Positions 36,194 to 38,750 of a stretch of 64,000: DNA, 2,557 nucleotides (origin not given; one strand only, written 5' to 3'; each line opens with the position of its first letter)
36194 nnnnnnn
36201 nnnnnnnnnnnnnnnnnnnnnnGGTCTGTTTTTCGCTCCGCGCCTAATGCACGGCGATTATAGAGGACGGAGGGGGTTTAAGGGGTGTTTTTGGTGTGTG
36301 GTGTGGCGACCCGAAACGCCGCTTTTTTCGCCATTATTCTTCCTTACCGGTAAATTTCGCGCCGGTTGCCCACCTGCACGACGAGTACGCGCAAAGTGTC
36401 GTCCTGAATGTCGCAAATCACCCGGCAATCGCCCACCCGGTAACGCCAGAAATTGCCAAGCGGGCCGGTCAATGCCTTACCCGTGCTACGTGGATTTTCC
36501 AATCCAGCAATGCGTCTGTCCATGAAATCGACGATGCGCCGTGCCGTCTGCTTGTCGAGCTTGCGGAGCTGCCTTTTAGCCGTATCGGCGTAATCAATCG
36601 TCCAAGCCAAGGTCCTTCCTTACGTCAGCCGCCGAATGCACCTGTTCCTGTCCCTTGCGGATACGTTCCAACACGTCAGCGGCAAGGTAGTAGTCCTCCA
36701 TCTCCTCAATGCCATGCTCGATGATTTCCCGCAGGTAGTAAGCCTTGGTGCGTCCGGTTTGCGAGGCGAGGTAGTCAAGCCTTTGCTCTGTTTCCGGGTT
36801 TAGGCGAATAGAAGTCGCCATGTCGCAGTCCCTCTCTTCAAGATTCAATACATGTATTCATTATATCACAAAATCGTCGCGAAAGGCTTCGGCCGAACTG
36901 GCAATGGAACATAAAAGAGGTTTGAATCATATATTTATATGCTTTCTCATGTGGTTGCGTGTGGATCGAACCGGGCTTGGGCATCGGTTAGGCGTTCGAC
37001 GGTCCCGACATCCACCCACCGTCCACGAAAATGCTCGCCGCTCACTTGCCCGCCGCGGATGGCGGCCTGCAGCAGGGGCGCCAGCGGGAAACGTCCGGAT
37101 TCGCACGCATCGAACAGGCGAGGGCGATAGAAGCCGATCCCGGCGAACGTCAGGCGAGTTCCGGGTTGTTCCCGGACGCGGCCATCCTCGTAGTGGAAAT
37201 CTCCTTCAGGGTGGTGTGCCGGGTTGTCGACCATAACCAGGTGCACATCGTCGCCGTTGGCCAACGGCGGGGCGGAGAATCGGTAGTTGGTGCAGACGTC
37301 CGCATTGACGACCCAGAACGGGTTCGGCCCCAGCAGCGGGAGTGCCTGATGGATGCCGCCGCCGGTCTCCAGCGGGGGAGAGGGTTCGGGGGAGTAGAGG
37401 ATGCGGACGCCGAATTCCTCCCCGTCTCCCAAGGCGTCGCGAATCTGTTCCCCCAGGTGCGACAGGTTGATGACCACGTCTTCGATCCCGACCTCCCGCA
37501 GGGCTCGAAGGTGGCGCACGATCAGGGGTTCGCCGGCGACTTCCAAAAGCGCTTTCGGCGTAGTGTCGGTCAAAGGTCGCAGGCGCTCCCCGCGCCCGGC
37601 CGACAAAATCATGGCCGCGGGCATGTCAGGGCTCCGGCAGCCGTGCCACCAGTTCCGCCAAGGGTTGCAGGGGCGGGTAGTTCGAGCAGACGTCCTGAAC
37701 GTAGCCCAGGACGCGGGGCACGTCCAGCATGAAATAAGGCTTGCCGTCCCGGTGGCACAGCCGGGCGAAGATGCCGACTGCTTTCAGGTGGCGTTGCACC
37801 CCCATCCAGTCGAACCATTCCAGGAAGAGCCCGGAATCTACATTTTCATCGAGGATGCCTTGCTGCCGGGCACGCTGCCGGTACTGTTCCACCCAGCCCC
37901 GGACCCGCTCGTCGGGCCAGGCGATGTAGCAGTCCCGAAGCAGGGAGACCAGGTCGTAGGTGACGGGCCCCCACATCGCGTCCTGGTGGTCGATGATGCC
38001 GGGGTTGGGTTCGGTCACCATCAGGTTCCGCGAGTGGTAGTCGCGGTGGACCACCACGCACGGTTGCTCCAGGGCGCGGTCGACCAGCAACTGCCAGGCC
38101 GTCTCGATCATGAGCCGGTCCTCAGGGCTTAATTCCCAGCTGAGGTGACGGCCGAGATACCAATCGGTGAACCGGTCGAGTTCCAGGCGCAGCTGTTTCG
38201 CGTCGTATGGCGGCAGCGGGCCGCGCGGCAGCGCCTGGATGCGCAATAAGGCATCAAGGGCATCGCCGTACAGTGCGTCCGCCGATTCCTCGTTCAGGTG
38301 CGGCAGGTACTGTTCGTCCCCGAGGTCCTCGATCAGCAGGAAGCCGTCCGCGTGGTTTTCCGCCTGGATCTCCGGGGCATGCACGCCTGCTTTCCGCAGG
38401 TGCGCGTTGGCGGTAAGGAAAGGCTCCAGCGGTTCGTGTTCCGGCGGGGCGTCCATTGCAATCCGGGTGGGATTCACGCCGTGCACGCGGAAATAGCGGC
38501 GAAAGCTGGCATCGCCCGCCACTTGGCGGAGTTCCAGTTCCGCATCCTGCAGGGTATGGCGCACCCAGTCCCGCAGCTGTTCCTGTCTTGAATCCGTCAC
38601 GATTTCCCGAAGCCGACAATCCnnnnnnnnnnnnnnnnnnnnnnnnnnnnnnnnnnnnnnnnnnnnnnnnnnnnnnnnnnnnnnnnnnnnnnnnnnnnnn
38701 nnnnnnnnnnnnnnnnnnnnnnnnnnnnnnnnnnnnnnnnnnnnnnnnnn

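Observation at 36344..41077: Toxin-antitoxin accumulation hotspot between leuC and rpmF (RelBE, VapBC, orphan HigA, MNT-HEPN)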

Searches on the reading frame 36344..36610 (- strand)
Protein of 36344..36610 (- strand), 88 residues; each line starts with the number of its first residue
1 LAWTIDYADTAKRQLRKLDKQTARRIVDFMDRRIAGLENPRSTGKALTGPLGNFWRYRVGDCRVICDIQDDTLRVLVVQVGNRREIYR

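Call 3: search_protein_families(library=pfam, proteins=[window:36344-36610:-], max_evalue=0.01)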
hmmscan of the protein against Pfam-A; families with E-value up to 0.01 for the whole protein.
window:36344-36610:- (88 aa): 1 family
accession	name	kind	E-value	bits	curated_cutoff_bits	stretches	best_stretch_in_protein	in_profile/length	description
PF05016.21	ParE_toxin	-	1.3e-14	54.9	23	1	5-87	1-89/89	ParE toxin of type II toxin-antitoxin system, parDE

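Call 4: search_protein_families(library=ncbifam, proteins=[window:36344-36610:-], max_evalue=0.01)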
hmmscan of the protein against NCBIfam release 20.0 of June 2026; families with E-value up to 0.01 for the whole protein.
window:36344-36610:- (88 aa): 1 family
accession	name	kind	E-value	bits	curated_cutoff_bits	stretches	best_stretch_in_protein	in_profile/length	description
TIGR02385.1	RelE_StbE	subfamily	6.8e-07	29.7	27.9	1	5-87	2-88/88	type II toxin-antitoxin system mRNA interferase toxin, RelE/StbE family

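Call 8: search_protein_families(library=padloc, proteins=[window:36344-36610:-], max_evalue=0.01)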
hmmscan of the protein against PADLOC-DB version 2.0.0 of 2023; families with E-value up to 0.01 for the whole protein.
window:36344-36610:- (88 aa): 0 families

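Call 17: search_solved_structures(query=window:36344-36610:-, max_evalue=0.01)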
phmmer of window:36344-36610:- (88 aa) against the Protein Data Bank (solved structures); distinct sequences matched with E-value up to 0.01: 3.
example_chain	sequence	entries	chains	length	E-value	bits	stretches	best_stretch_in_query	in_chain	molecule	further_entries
2khe_A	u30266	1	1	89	1.8e-25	92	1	1-88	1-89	Toxin-like protein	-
3g5o_B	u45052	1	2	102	1.5e-05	28.4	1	3-88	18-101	Uncharacterized protein Rv2866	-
9g12_A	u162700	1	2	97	2.3e-05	27.8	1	8-88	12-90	Toxin RelE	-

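Call 24: search_protein_families(library=phrogs, proteins=[window:36344-36610:-], max_evalue=0.001)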
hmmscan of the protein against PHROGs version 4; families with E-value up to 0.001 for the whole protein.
window:36344-36610:- (88 aa): 1 family
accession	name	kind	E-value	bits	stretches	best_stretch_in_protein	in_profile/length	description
phrog_1213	-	moron, auxiliary metabolic gene and host takeover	1.5e-27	97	1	1-88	1-88/88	RelE-like toxin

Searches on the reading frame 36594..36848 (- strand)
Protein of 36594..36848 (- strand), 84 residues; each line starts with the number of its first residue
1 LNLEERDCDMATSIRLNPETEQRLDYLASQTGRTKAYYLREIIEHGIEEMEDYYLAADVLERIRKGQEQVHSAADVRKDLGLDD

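Call 3: search_protein_families(library=pfam, proteins=[window:36594-36848:-], max_evalue=0.01)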
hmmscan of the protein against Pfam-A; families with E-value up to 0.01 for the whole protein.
window:36594-36848:- (84 aa): 3 families
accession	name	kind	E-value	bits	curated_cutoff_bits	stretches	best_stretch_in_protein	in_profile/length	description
PF19807.5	DUF6290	-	2.4e-06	28.1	27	1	10-80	1-72/72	Family of unknown function (DUF6290)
PF01402.27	RHH_1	-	0.0066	16.8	20.5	0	12-48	2-38/39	Ribbon-helix-helix protein, copG family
PF07704.17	PSK_trans_fac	-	0.0076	17.6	28.3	1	10-76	1-65/82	Rv0623-like transcription factor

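Call 4: search_protein_families(library=ncbifam, proteins=[window:36594-36848:-], max_evalue=0.01)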
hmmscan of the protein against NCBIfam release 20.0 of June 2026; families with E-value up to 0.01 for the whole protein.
window:36594-36848:- (84 aa): 2 families
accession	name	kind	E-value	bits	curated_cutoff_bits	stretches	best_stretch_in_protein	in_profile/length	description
NF048017.1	antitoxin_RelB_like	equivalog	1.6e-30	105.1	50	1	15-84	1-70/70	type II toxin-antitoxin system RelB family antitoxin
NF046040.1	RelB_antitoxin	equivalog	4.5e-05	23.7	50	1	13-81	2-69/69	type II toxin-antitoxin system RelB family antitoxin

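Call 8: search_protein_families(library=padloc, proteins=[window:36594-36848:-], max_evalue=0.01)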
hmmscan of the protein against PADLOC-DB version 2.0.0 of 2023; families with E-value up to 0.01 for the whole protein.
window:36594-36848:- (84 aa): 0 families

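Call 24: search_protein_families(library=phrogs, proteins=[window:36594-36821:-], max_evalue=0.001)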
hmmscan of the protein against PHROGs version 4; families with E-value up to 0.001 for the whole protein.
window:36594-36821:- (75 aa): 3 families
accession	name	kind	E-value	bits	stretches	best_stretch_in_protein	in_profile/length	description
phrog_4085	-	unknown function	1.6e-21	77.3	1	1-75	1-75/77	-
phrog_3431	-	transcription regulation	8.2e-05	23.3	1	4-42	22-60/67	Arc-like repressor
phrog_7325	-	transcription regulation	0.00084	20.5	1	3-70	59-126/151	CopG-like transcriptional repressor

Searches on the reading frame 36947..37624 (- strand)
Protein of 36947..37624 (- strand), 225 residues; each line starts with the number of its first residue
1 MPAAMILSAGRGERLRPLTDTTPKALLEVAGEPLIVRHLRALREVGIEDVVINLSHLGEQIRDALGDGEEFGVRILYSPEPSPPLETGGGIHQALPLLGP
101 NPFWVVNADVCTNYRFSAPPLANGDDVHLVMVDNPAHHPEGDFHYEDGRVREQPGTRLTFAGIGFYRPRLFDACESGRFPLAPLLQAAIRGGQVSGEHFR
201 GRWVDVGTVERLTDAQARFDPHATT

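Call 3: search_protein_families(library=pfam, proteins=[window:36947-37624:-], max_evalue=0.01)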
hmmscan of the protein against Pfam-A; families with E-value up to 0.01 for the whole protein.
window:36947-37624:- (225 aa): 3 families
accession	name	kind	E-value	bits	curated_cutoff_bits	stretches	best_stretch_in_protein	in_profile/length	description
PF00483.29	NTP_transferase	-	6.2e-21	75.5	21.2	1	4-117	2-118/245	Nucleotidyl transferase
PF12804.13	NTP_transf_3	-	5.4e-14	53.1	27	1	4-110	1-96/160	MobA-like NTP transferase domain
PF01128.25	IspD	-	0.0015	18.8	27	1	4-58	3-55/221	2-C-methyl-D-erythritol 4-phosphate cytidylyltransferase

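Call 4: search_protein_families(library=ncbifam, proteins=[window:36947-37624:-], max_evalue=0.01)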
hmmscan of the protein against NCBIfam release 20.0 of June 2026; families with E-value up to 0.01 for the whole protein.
window:36947-37624:- (225 aa): 31 families (the best 25 are shown)
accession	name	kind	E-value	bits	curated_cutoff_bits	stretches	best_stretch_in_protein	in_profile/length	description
NF045761.1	NAMPUrTaseMurU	equivalog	3.7e-86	288.6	250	1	4-216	3-224/226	N-acetylmuramate alpha-1-phosphate uridylyltransferase MurU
NF045697.1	MurNAcPUrMurU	equivalog_domain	6.2e-33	114.1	370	1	5-219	1-228/229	N-acetylmuramate alpha-1-phosphate uridylyltransferase MurU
TIGR03992.1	Arch_glmU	subfamily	5.4e-24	84.8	292.1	1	4-215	3-223/393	bifunctional sugar-1-phosphate nucleotidylyltransferase/acetyltransferase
NF052502.1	man1P_GTase_Rv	exception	7.6e-23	80.9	440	1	4-138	3-141/352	mannose-1-phosphate guanylyltransferase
TIGR01208.1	rmlA_long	equivalog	2.3e-20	72.8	320.25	1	4-217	2-232/353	glucose-1-phosphate thymidylyltransferase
NF041313.1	UDPGP_AglF_Halo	equivalog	9.5e-18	64.5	400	1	4-77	3-75/234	UTP--glucose-1-phosphate uridylyltransferase AglF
NF049965.1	GlMnHpPGnyltfHddC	equivalog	2.2e-12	47.1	300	1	4-113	3-109/221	D-glycero-D-manno-heptose 1-phosphate guanosyltransferase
TIGR01207.1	rmlA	equivalog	1e-10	41.2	360.65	1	5-83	3-82/286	glucose-1-phosphate thymidylyltransferase RfbA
NF041173.1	Sug_nt_acttase_Thmprot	equivalog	1.2e-10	40.9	600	1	4-64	3-65/405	bifunctional sugar-1-phosphate nucleotidylyltransferase/acetyltransferase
NF041135.1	IPPtranDIPPsyn_Thcocales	equivalog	9.6e-09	34.7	580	1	4-81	3-76/419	bifunctional L-myo-inositol-1-phosphate cytidylyltransferase/CDP-L-myo-inositol myo-inositolphosphotransferase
TIGR01173.1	glmU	equivalog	7.4e-08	31.6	366.85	1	4-99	3-89/452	bifunctional UDP-N-acetylglucosamine diphosphorylase/glucosamine-1-phosphate N-acetyltransferase GlmU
NF012024.0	PRK15480.1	equivalog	9.5e-08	31.5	588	1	4-83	6-86/292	glucose-1-phosphate thymidylyltransferase RfbA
NF010935.0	PRK14355.1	equivalog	1.8e-06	26.9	718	1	3-70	5-69/459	bifunctional UDP-N-acetylglucosamine diphosphorylase/glucosamine-1-phosphate N-acetyltransferase GlmU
NF010932.0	PRK14352.1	equivalog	3.2e-06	26.1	611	1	3-69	8-71/488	bifunctional UDP-N-acetylglucosamine diphosphorylase/glucosamine-1-phosphate N-acetyltransferase GlmU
NF010934.1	PRK14354.1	equivalog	1.2e-05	24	450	1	4-72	2-67/447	bifunctional UDP-N-acetylglucosamine diphosphorylase/glucosamine-1-phosphate N-acetyltransferase GlmU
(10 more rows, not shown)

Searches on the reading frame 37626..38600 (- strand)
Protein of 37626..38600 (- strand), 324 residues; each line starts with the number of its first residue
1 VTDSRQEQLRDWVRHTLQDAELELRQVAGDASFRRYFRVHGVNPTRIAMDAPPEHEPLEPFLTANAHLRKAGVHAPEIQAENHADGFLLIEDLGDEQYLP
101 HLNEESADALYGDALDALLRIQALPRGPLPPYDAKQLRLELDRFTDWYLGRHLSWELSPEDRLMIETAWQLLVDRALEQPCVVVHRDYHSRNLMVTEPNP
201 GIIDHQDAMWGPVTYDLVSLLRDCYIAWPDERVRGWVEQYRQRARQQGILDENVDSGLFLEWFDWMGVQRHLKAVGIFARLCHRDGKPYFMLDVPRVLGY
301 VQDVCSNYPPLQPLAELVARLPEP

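Call 3: search_protein_families(library=pfam, proteins=[window:37626-38600:-], max_evalue=0.01)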
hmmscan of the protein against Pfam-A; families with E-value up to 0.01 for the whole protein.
window:37626-38600:- (324 aa): 2 families
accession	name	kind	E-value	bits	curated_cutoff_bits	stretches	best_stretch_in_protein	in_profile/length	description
PF01636.29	APH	-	8.7e-35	121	23.2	1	24-241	2-230/239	Phosphotransferase enzyme family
PF02958.26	EcKL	-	0.00026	20.9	22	1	173-224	207-264/294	Ecdysteroid kinase-like family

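Call 4: search_protein_families(library=ncbifam, proteins=[window:37626-38600:-], max_evalue=0.01)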
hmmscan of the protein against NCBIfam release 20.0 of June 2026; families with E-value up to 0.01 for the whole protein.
window:37626-38600:- (324 aa): 5 families
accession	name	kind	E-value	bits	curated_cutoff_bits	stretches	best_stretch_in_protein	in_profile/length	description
NF045759.1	NamurgluKinAmgK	equivalog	2.2e-83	280.1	550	1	5-321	3-322/324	N-acetylmuramate/N-acetylglucosamine kinase AmgK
NF045698.1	MurGlcNAcKinAmgK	equivalog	1.8e-32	113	500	1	59-315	82-347/360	N-acetylmuramate/N-acetylglucosamine kinase AmgK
TIGR01767.2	MTRK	equivalog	0.00034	19.8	275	1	178-232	223-275/401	S-methyl-5-thioribose kinase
TIGR02906.1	spore_CotS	subfamily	0.0039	16.2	172.7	1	181-243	188-253/314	CotS family spore coat protein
NF008738.0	PRK11768.1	equivalog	0.0083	15.5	194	0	179-222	195-237/327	serine/threonine protein kinase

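Call 7: find_related_loci(query=window:37626-38600:-, collection=genome_contigs, flank=10000)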
Query window:37626-38600:- (324 aa) in genome_contigs; peptide patterns used: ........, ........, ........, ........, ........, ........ (x = any residue, [..] = any of these).
49 stretches matched a pattern; 12 encode a relative of the query (tblastn E <= 1e-3); 12 distinct loci.
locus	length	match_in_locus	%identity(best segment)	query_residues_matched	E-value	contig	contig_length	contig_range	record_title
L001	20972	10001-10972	93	1-324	0e+0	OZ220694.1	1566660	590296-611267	MAG: uncultured candidatus Porisulfidus sp. isolate d7aced61-d1d5-4481-893f-ca77f0084939 genome assembly, chromosome: 1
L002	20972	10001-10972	91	1-324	0e+0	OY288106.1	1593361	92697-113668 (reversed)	MAG: uncultured candidatus Porisulfidus sp. isolate caeacd0d-8b14-42db-aaa0-72ba3dde193c genome assembly, chromosome: 1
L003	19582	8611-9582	91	1-324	0e+0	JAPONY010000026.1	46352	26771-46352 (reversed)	MAG: Gammaproteobacteria bacterium isolate APA_bin_21 c_000000123405, whole genome shotgun sequence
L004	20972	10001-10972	89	1-324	0e+0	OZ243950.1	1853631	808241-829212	MAG: uncultured candidatus Porisulfidus sp. isolate cf025a5e-a0dc-40a1-8d33-8cb912d294f5 genome assembly, chromosome: 1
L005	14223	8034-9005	86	1-324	0e+0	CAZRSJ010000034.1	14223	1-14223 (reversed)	MAG TPA_asm: uncultured Chromatiales bacterium isolate SRP109090_co1_9 genome assembly, contig: NODE_6346_length_14223_c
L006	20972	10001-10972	84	1-324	0e+0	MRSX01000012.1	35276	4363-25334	MAG: Candidatus Porisulfidus sp. TsSOB lac_sponge_s2o1_TsSOB_curated_scaffold_11, whole genome shotgun sequence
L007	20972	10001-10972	83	1-324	0e+0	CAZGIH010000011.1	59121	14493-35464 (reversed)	MAG TPA_asm: uncultured Chromatiales bacterium isolate SRP338948_co1_43 genome assembly, contig: k141_436753, whole geno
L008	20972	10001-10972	84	1-324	0e+0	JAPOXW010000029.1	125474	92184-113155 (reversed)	MAG: Gammaproteobacteria bacterium isolate COS4_bin_16 NODE_141_length_125474_cov_21.0462, whole genome shotgun sequence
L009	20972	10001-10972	82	1-324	1e-178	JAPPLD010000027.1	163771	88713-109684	MAG: Gammaproteobacteria bacterium isolate RHO3_bin_14 NODE_198_length_163771_cov_100.898751, whole genome shotgun seque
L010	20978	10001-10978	75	1-324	4e-165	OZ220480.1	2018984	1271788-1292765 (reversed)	MAG: uncultured candidatus Porisulfidus sp. isolate 164bb96d-58d1-42e1-9c94-80d65ec326bd genome assembly, chromosome: 1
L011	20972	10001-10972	43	3-323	3e-87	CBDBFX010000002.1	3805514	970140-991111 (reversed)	MAG: Arenicellales bacterium isolate c4146e73-4be1-4a34-b31a-2fb090582083 genome assembly, contig: contig_2, whole genom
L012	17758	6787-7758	50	1-321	1e-86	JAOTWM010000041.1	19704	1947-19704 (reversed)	MAG: Gammaproteobacteria bacterium isolate 13_May_SF_Bin80 13_May_SF_Bin80_scaffold_1890_c1, whole genome shotgun sequen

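Call 21: search_protein_families(library=pfam, proteins=[L008:8025-8330:+, L007:6446-7234:-, L007:7231-8208:-, L003:6228-7238:+, L003:7228-8325:+, L010:4576-5931:+, L010:7454-8164:+, L010:8161-9144:+, L010:9104-9859:+, L002:7883-9208:-], max_evalue=0.001)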
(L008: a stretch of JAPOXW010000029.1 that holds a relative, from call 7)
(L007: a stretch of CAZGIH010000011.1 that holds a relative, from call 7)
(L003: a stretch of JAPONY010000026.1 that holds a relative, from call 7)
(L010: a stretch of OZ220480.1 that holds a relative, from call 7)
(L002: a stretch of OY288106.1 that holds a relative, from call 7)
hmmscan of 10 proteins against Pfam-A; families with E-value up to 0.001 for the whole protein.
L008:8025-8330:+ (101 aa): 1 family
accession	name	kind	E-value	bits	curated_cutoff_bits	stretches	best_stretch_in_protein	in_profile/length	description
PF05015.19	HigB-like_toxin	-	2.2e-18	66.9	27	1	13-101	2-91/91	RelE-like toxin of type II toxin-antitoxin system HigB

L007:6446-7234:- (262 aa): 2 families
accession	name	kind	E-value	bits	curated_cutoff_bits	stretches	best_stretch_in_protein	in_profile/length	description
PF00929.31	RNase_T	-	8.7e-27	95.1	24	1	35-202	1-163/164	Exonuclease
PF16473.11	Rv2179c-like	-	4.2e-05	23.7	27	1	35-200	3-170/177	3'-5' exoribonuclease Rv2179c-like domain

L007:7231-8208:- (325 aa): 1 family
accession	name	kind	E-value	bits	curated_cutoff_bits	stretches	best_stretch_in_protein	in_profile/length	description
PF14088.11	DUF4268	-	8.2e-18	65.2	27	1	175-308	2-137/140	Domain of unknown function (DUF4268)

L003:6228-7238:+ (336 aa): 1 family
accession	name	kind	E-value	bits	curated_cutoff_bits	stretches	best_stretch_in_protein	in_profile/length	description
PF01555.25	N6_N4_Mtase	-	4.6e-41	141.6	26.7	1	26-322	2-220/221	DNA methylase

L003:7228-8325:+ (365 aa): 0 families

L010:4576-5931:+ (451 aa): 3 families
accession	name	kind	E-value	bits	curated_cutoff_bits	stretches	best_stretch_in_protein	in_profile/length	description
PF05598.16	DUF772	-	3e-17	62.8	23.1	1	60-133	1-73/74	Transposase domain (DUF772)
PF01609.27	DDE_Tnp_1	-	1.9e-10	41.3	23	1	280-416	25-200/200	Transposase DDE domain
PF13751.12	DDE_Tnp_1_6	-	1.4e-06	29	25.1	1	367-420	72-125/125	Transposase DDE domain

L010:7454-8164:+ (236 aa): 1 family
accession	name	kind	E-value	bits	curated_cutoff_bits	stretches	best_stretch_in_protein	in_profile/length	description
PF02661.23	Fic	-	1.3e-12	48.8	24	1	113-186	12-93/93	Fic/DOC family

L010:8161-9144:+ (327 aa): 1 family
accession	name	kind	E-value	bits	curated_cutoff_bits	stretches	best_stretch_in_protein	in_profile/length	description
PF00145.23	DNA_methylase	-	4.2e-76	256.9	22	1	21-313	2-322/324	C-5 cytosine-specific DNA methylase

L010:9104-9859:+ (251 aa): 0 families

L002:7883-9208:- (441 aa): 3 families
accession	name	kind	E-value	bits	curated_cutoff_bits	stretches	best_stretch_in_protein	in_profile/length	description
PF00924.24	MS_channel_2nd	-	3.5e-19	69.1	20.2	1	260-326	2-68/68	Mechanosensitive ion channel, beta-domain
PF21082.3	MS_channel_3rd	-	8.1e-14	52.3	21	1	335-417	3-88/88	Mechanosensitive ion channel MscS, C-terminal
PF21088.3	MS_channel_1st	-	5.1e-08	33.2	23.1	1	217-258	1-42/42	Mechanosensitive ion channel, transmembrane helices 2/3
